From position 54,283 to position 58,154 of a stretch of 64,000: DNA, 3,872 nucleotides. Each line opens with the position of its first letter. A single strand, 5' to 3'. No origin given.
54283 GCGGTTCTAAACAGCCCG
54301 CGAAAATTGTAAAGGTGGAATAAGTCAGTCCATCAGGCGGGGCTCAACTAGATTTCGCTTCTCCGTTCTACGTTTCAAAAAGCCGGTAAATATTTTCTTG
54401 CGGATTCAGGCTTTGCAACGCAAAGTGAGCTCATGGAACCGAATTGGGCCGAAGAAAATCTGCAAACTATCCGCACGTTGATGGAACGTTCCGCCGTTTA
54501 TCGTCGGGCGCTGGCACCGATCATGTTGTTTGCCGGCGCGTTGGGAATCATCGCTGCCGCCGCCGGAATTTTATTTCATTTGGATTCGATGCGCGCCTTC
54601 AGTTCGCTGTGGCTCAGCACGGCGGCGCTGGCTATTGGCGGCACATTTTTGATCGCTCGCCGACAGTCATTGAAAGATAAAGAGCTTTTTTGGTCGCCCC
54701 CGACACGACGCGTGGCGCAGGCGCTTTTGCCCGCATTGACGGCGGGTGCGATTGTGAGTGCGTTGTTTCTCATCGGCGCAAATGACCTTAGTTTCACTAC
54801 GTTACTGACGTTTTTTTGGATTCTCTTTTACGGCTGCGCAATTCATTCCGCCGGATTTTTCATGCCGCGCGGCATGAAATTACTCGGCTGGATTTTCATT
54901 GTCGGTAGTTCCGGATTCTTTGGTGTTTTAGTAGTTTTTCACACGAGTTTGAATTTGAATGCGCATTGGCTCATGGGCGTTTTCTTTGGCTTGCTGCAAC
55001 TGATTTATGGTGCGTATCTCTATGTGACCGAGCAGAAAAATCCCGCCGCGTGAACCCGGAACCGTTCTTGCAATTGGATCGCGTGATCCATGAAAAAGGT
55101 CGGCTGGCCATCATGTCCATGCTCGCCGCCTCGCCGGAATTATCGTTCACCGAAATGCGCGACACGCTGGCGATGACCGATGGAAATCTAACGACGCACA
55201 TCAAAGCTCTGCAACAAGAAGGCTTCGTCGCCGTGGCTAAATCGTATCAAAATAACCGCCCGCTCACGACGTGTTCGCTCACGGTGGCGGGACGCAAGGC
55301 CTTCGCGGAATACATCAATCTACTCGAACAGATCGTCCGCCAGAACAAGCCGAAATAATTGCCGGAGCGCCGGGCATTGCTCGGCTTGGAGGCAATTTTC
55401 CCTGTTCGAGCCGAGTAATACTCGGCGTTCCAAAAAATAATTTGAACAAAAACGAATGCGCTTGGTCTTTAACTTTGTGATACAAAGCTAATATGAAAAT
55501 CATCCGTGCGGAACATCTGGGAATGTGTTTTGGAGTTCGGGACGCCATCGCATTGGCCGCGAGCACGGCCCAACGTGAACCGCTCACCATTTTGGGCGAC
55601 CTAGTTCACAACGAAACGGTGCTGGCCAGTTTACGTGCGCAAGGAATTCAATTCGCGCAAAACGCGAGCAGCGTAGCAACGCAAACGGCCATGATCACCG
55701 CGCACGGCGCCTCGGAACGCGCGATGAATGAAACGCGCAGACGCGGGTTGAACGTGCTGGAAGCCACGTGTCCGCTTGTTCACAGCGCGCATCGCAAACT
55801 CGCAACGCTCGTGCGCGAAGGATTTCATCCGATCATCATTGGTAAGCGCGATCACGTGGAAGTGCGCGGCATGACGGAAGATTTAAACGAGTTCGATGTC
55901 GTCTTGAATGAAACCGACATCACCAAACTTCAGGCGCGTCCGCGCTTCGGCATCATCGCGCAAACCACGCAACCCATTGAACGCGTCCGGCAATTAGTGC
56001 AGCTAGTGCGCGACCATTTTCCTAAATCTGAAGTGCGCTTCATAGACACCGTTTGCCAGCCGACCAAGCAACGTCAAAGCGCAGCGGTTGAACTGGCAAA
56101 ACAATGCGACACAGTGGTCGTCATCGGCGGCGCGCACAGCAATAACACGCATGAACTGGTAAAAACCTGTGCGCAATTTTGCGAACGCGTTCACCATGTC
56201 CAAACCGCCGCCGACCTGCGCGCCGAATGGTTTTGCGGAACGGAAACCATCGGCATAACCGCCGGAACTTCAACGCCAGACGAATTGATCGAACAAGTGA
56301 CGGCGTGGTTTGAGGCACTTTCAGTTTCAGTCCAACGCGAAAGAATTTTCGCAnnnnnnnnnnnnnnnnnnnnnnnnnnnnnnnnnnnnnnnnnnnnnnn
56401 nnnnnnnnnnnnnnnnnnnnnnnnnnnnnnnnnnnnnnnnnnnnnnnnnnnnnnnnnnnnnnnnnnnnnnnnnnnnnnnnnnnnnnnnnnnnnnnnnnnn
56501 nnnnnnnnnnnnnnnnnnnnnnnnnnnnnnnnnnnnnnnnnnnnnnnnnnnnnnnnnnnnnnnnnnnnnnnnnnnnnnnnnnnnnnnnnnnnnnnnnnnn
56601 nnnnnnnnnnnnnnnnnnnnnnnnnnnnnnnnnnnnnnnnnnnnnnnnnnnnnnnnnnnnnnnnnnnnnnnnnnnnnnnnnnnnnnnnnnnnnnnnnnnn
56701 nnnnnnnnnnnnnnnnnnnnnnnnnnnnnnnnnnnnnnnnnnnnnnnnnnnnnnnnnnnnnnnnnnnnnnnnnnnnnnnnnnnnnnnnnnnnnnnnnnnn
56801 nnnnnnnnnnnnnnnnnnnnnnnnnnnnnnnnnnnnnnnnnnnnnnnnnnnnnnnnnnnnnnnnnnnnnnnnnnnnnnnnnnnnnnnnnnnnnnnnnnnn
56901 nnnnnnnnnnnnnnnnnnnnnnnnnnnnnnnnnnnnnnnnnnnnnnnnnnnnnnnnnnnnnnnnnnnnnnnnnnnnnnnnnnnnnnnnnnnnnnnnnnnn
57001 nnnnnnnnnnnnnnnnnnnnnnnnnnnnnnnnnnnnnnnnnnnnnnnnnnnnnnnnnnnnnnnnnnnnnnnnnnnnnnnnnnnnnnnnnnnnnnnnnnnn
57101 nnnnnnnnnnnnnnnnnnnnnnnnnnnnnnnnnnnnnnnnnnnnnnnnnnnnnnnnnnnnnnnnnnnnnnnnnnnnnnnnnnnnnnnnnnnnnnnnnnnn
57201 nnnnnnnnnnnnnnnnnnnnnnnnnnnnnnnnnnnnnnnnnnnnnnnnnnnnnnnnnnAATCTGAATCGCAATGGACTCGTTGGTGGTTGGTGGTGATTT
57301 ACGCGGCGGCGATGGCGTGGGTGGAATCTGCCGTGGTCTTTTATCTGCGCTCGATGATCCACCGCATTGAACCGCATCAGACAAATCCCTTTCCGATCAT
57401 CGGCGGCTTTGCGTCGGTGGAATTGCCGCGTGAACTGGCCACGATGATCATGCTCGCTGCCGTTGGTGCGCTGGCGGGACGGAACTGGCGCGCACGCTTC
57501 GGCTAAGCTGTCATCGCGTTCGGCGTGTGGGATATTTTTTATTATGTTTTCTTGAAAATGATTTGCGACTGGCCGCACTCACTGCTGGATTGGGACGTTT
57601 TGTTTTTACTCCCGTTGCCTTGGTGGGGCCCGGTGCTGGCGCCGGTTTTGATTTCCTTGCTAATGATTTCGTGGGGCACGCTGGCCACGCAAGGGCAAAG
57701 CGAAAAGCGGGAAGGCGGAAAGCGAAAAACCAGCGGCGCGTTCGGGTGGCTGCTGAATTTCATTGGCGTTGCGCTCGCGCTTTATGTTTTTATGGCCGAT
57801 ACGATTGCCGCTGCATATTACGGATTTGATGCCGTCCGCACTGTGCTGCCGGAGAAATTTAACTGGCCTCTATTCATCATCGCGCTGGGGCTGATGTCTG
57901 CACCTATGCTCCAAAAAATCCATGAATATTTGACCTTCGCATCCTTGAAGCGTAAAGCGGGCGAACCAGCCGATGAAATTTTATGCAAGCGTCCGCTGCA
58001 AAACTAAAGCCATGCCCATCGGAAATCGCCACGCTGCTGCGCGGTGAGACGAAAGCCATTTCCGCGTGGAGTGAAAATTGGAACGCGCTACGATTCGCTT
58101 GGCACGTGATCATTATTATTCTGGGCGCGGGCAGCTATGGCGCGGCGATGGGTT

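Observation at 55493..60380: ispH translationally coupled to a string of six or seven uncharacterised membrane-protein genes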

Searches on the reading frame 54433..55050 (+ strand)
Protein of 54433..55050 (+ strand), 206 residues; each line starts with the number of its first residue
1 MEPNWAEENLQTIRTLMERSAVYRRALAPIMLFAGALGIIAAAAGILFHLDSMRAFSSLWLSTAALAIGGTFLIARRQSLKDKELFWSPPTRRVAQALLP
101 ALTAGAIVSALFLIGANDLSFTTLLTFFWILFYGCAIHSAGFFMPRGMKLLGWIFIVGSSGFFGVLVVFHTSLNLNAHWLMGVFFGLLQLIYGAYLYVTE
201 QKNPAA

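Call 3: search_protein_families(library=pfam, max_evalue=0.1, proteins=[window:54433-55050:+])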
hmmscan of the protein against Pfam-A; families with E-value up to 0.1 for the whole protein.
window:54433-55050:+ (206 aa): 0 families

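Call 4: search_protein_families(library=ncbifam, max_evalue=0.1, proteins=[window:54433-55050:+])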
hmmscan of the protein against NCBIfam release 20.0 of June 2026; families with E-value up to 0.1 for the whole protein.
window:54433-55050:+ (206 aa): 0 families

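Call 30: search_protein_families(library=pfam, alignment_id=A5, max_evalue=5)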
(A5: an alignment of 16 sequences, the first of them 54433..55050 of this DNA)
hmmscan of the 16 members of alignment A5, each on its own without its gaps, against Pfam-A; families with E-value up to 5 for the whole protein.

A. member 1, window:54433-55050:+ (206 aa): 0 families

B. families by the number of members that match (of 16 scanned): 32 families (the first 25 are shown)
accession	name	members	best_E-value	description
PF11026.13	DUF2721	3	0.029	Protein of unknown function (DUF2721)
PF20535.3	DUF6750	2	0.0038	Family of unknown function (DUF6750)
PF17566.7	DUF5472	2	0.014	Family of unknown function (DUF5472)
PF05545.16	FixQ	2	0.024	Cbb3-type cytochrome oxidase component FixQ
PF23933.1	DUF7269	2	0.032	Family of unknown function (DUF7269)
PF13301.11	DUF4079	2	0.063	Protein of unknown function (DUF4079)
PF07051.17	OCIA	2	0.12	Ovarian carcinoma immunoreactive antigen (OCIA)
PF09843.14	DUF2070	2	0.88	Predicted membrane protein (DUF2070)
PF01925.25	TauE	1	5.8e-06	Sulfite exporter TauE/SafE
PF03994.20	DUF350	1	0.01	Domain of Unknown Function (DUF350)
PF19616.4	DUF6121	1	0.014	Family of unknown function (DUF6121)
PF08539.16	HbrB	1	0.014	HbrB-like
PF12676.12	DUF3796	1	0.026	Protein of unknown function (DUF3796)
PF07099.16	DUF1361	1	0.04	Protein of unknown function (DUF1361)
PF04756.19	OST3_OST6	1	0.11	OST3 / OST6 family, transporter family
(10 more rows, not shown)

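Call 69: search_protein_families(library=padloc, max_evalue=0.01, proteins=[window:54433-55050:+])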
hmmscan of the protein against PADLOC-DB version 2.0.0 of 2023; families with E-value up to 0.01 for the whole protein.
window:54433-55050:+ (206 aa): 0 families

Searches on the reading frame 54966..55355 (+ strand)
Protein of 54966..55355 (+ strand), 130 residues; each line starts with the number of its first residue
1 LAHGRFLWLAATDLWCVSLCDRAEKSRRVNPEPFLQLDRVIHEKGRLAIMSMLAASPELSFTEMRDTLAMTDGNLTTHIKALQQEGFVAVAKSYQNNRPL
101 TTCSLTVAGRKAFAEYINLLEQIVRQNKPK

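Call 3: search_protein_families(library=pfam, max_evalue=0.1, proteins=[window:54966-55355:+])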
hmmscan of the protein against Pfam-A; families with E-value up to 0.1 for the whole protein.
window:54966-55355:+ (130 aa): 10 families
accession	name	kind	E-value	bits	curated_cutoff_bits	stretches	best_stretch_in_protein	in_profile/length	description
PF13601.12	HTH_34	-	1.5e-24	86.4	27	1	46-124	2-80/80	Winged helix DNA-binding domain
PF01047.28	MarR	-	1e-05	25.8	24.6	1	46-98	5-57/59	MarR family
PF01022.26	HTH_5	-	1.5e-05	25.2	22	1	44-88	2-45/47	Bacterial regulatory protein, arsR family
PF12840.13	HTH_20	-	4.9e-05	23.7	27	1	46-90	6-50/51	Helix-turn-helix domain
PF13412.12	HTH_24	-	0.00023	21.1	21.9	1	47-88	6-47/48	Winged helix-turn-helix DNA-binding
PF12802.13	MarR_2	-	0.00079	20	27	1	48-93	9-55/61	MarR family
PF01638.23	HxlR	-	0.004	17.4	20.8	1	41-126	2-85/91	HxlR-like helix-turn-helix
PF24266.1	HTH_HVO_0163_N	-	0.0045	17.5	31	1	46-96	4-54/70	HVO_0163, N-terminal HTH domain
PF24038.1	DUF7347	-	0.009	16.7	27.6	1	41-89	8-58/77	Domain of unknown function (DUF7347)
PF09339.16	HTH_IclR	-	0.086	13.1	22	0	47-89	6-49/52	IclR helix-turn-helix domain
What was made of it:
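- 55050..55358 (+): HTH_34 winged-helix transcription regulator (102 aa; GTGA overlap with mem206). Pfam HTH_34 E 1.5e-24, 86.4 bits against a cut-off of 27 (call 3).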

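Call 4: search_protein_families(library=ncbifam, max_evalue=0.1, proteins=[window:54966-55355:+])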
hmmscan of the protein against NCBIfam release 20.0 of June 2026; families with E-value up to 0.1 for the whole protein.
window:54966-55355:+ (130 aa): 16 families
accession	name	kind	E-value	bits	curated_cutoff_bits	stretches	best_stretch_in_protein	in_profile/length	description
NF033788.1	HTH_metalloreg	subfamily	8.4e-07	28.7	55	1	40-92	7-59/77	metalloregulator ArsR/SmtB family transcription factor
NF045593.1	bilirub_TF_BilQ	equivalog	2.1e-05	24.3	125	1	43-122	29-107/135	bilirubin utilization transcriptional regulator BilQ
NF053777.1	Saro0803TransReg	equivalog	0.00037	20.2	200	1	46-115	39-107/140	Saro_0803 family transcriptional regulator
TIGR04176.1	MarR_EPS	equivalog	0.0011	19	88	1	43-97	3-57/105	MarR family EPS-associated transcriptional regulator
NF050133.1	TransRegFabT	equivalog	0.002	18.4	200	1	52-117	37-101/138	fatty acid biosynthesis transcriptional regulator FabT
TIGR02337.1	HpaR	equivalog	0.0032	17.3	121.2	1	49-117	33-100/130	homoprotocatechuate degradation operon regulator HpaR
NF052638.1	TransRegOhrRVib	equivalog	0.0047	16.7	200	1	48-111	41-103/141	transcriptional regulator OhrR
TIGR03433.1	padR_acidobact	paralog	0.0058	16.7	101.8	1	65-118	32-86/101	PadR family transcriptional regulator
TIGR02702.1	SufR_cyano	equivalog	0.0081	15.9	178.8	1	48-115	5-74/208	iron-sulfur cluster biosynthesis transcriptional regulator SufR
NF033789.1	repress_SdpR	subfamily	0.0087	15.9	100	1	41-95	5-58/79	autorepressor SdpR family transcription factor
NF008847.0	PRK11886.1-2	equivalog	0.01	15.2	293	1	45-95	6-59/320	bifunctional biotin--[acetyl-CoA-carboxylase] ligase/biotin operon repressor BirA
NF053755.1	MsvR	equivalog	0.031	14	220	1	40-98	9-66/236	transcriptional factor MsvR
NF047500.1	choline_R_CudC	equivalog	0.048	13.5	218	1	56-96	39-76/171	choline uptake/conversion transcriptional regulator CudC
NF041413.1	ArsR_Rv2640c_fam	equivalog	0.062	13.7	155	1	42-92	40-92/118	Rv2640c family ArsR-like transcriptional regulator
NF038251.1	AdcR_fam_Zn_TF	equivalog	0.068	13.4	175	1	52-111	43-101/143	zinc-dependent MarR family transcriptional regulator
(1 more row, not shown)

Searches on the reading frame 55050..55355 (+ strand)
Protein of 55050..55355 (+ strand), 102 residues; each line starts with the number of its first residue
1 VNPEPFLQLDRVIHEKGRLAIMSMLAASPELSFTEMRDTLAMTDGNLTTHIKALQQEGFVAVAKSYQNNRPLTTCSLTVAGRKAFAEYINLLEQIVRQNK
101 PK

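Call 68: search_solved_structures(query=window:55050-55355:+, max_evalue=0.01)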
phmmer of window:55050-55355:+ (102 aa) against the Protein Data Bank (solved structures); distinct sequences matched with E-value up to 0.01: 1.
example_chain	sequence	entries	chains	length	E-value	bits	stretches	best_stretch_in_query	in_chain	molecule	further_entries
1ub9_A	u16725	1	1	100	2.8e-06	30.7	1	12-96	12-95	Hypothetical protein PH1061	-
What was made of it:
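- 55050..55358 (+): The closest solved relative is PH1061, E 2.8e-6 (call 68).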

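Call 69: search_protein_families(library=padloc, max_evalue=0.01, proteins=[window:55050-55355:+])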
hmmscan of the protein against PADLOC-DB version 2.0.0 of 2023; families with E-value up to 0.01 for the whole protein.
window:55050-55355:+ (102 aa): 2 families
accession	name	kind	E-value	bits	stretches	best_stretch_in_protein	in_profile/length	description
PDLC01720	Csa3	-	2.3e-05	22.9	1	7-70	16-83/118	Csa3_1_CAS-I-II-III-IV-V-VI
PDLC01438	Csa3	-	0.00013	20.1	1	12-90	144-214/305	"CAS-I,CAS-II,CAS-III,CAS-IV,CAS-V,CAS-VI; associated_signaling"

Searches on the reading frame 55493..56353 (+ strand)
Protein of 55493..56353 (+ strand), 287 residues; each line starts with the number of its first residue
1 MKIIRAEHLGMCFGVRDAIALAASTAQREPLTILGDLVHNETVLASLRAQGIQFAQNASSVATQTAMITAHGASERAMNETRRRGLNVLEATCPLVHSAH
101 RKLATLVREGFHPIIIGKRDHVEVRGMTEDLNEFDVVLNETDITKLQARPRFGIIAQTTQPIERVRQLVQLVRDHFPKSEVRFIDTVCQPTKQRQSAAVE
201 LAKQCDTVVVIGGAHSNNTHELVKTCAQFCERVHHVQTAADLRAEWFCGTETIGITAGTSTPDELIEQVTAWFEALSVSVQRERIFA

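Call 3: search_protein_families(library=pfam, max_evalue=0.1, proteins=[window:55493-56353:+])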
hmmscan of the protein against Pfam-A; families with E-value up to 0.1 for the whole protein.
window:55493-56353:+ (287 aa): 1 family
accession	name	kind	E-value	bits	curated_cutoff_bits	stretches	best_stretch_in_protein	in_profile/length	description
PF02401.23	LYTB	-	4.3e-77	259.4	24.5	1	3-271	1-264/267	LytB protein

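Call 4: search_protein_families(library=ncbifam, max_evalue=0.1, proteins=[window:55493-56353:+])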
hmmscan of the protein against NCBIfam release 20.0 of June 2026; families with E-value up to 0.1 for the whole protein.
window:55493-56353:+ (287 aa): 11 families
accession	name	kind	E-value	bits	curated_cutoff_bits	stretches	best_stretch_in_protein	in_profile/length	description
NF000907.0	PRK00087.1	equivalog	3.5e-75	253.5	624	1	1-277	1-279/671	bifunctional 4-hydroxy-3-methylbut-2-enyl diphosphate reductase/30S ribosomal protein S1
TIGR00216.1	ispH_lytB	equivalog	1.5e-73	247.5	187.85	1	2-275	1-281/282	4-hydroxy-3-methylbut-2-enyl diphosphate reductase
NF002187.0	PRK01045.1-1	equivalog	5.7e-69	232.3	276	1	1-275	1-277/282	4-hydroxy-3-methylbut-2-enyl diphosphate reductase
NF009024.0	PRK12360.1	equivalog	1e-60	205.5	387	1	1-272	1-277/281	4-hydroxy-3-methylbut-2-enyl diphosphate reductase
NF002188.0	PRK01045.1-2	equivalog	2.6e-52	177.8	420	1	1-279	1-287/315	4-hydroxy-3-methylbut-2-enyl diphosphate reductase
NF002190.0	PRK01045.1-4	subfamily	8.7e-51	172.7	389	1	1-276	7-292/321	4-hydroxy-3-methylbut-2-enyl diphosphate reductase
NF002189.0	PRK01045.1-3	equivalog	1.4e-48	165.5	444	1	2-275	15-295/326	4-hydroxy-3-methylbut-2-enyl diphosphate reductase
NF009911.0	PRK13371.1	equivalog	8.9e-32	110.6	440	2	2-139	56-203/405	4-hydroxy-3-methylbut-2-enyl diphosphate reductase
TIGR00693.1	thiE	equivalog_domain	0.021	14.1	145.1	1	203-244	145-192/197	thiamine phosphate synthase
TIGR02069.1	cyanophycinase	equivalog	0.026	14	126.6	1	128-260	7-127/250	cyanophycinase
NF041397.1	TranRegGlpR_Halo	equivalog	0.032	13.9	300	1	196-264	125-186/253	HTH-type transcriptional regulator GlpR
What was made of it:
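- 55493..56356 (+): ispH (4-hydroxy-3-methylbut-2-enyl diphosphate reductase), first gene behind the operator. Pfam LYTB E 4e-77; TIGR00216 above its cut-off (calls 3, 4).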

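Call 95: search_solved_structures(query=window:55493-56353:+, max_evalue=1e-20, show_alignments=2)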
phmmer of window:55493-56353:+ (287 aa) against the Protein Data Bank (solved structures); distinct sequences matched with E-value up to 1e-20: 11.
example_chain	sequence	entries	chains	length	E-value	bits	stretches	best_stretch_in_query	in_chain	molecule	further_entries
3dnf_A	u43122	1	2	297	6.3e-49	169.9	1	3-273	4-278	4-hydroxy-3-methylbut-2-enyl diphosphate reductase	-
4h4c_A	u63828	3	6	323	1.2e-40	142.7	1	1-276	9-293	4-hydroxy-3-methylbut-2-enyl diphosphate reductase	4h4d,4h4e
3urk_A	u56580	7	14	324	1.3e-40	142.7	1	1-276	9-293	4-hydroxy-3-methylbut-2-enyl diphosphate reductase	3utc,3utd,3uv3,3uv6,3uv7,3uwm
3ke8_A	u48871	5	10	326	1.3e-40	142.7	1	1-276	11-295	4-hydroxy-3-methylbut-2-enyl diphosphate reductase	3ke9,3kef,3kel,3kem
4eb3_A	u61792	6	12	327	1.3e-40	142.7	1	1-276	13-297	4-hydroxy-3-methylbut-2-enyl diphosphate reductase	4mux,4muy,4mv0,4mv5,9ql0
3f7t_A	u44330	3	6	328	1.3e-40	142.6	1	1-276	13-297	4-hydroxy-3-methylbut-2-enyl diphosphate reductase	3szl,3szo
3zgl_A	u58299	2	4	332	1.4e-40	142.6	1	1-276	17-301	4-HYDROXY-3-METHYLBUT-2-ENYL DIPHOSPHATE REDUCTASE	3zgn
3t0f_A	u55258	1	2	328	3.4e-40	141.3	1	1-276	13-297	4-hydroxy-3-methylbut-2-enyl diphosphate reductase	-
3szu_A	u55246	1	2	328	3.4e-40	141.3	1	1-276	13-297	4-hydroxy-3-methylbut-2-enyl diphosphate reductase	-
3t0g_A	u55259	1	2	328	8.9e-40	139.9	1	1-276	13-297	4-hydroxy-3-methylbut-2-enyl diphosphate reductase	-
4n7b_A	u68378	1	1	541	7.2e-26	94.3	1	9-266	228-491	LytB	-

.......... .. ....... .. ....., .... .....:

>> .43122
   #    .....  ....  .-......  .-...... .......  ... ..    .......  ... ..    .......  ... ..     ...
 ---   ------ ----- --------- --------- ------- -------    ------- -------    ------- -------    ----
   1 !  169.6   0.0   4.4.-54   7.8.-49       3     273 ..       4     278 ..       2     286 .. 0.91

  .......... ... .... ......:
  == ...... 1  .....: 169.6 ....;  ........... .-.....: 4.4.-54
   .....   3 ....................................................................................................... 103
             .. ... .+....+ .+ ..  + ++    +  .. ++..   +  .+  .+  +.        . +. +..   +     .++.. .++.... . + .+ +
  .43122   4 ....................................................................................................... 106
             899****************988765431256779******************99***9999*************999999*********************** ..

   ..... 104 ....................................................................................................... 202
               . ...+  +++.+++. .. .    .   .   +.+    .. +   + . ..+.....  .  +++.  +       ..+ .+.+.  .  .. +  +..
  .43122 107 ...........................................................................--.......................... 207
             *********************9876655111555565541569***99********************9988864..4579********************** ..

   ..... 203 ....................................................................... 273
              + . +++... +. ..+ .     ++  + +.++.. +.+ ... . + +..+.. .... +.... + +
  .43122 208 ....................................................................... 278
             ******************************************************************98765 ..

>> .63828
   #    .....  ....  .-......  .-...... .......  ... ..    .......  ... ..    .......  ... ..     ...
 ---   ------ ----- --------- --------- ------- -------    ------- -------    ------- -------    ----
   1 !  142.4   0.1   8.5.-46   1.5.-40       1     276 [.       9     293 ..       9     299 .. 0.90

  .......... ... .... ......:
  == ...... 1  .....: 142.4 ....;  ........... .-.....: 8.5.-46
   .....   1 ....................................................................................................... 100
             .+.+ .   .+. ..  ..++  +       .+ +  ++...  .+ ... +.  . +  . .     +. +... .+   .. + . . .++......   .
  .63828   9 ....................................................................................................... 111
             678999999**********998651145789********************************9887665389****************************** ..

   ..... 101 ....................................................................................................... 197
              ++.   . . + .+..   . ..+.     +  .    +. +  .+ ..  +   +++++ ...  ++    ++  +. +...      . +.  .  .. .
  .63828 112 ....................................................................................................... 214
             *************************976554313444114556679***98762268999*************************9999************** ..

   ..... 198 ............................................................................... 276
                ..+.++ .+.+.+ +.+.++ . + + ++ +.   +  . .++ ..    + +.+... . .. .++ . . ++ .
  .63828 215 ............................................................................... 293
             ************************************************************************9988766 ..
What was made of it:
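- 55493..56356 (+): The Fe-S cysteines and catalytic residues align to 3DNF and to E. coli IspH (call 95).
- On IspH / LytB (HMBPP reductase): The alignment to 3DNF and to E. coli IspH shows GMCFGV, ATCPLV, DTVCQPT, VHN, DHVEV, QTTQ, HSNNT and GTSTP all aligned (call 95).
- ispH is genuine (calls 3, 4, 95).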

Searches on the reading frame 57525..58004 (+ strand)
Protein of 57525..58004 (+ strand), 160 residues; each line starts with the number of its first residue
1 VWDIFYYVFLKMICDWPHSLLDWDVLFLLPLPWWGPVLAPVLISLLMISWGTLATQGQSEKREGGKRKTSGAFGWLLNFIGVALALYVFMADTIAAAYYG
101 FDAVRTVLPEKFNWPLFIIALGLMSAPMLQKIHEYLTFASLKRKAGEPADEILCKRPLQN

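Call 3: search_protein_families(library=pfam, max_evalue=0.1, proteins=[window:57525-58004:+])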
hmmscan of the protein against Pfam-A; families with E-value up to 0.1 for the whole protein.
window:57525-58004:+ (160 aa): 0 families

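Call 4: search_protein_families(library=ncbifam, max_evalue=0.1, proteins=[window:57525-58004:+])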
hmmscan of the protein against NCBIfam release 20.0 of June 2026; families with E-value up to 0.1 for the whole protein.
window:57525-58004:+ (160 aa): 2 families
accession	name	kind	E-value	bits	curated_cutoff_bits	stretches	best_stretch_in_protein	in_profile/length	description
TIGR01193.1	bacteriocin_ABC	subfamily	0.0085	14.6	523.85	1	83-139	162-218/708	peptide cleavage/export ABC transporter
NF045610.1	acin_4_helix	equivalog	0.0086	16.1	50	1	42-91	7-55/131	putative four-helix membrane protein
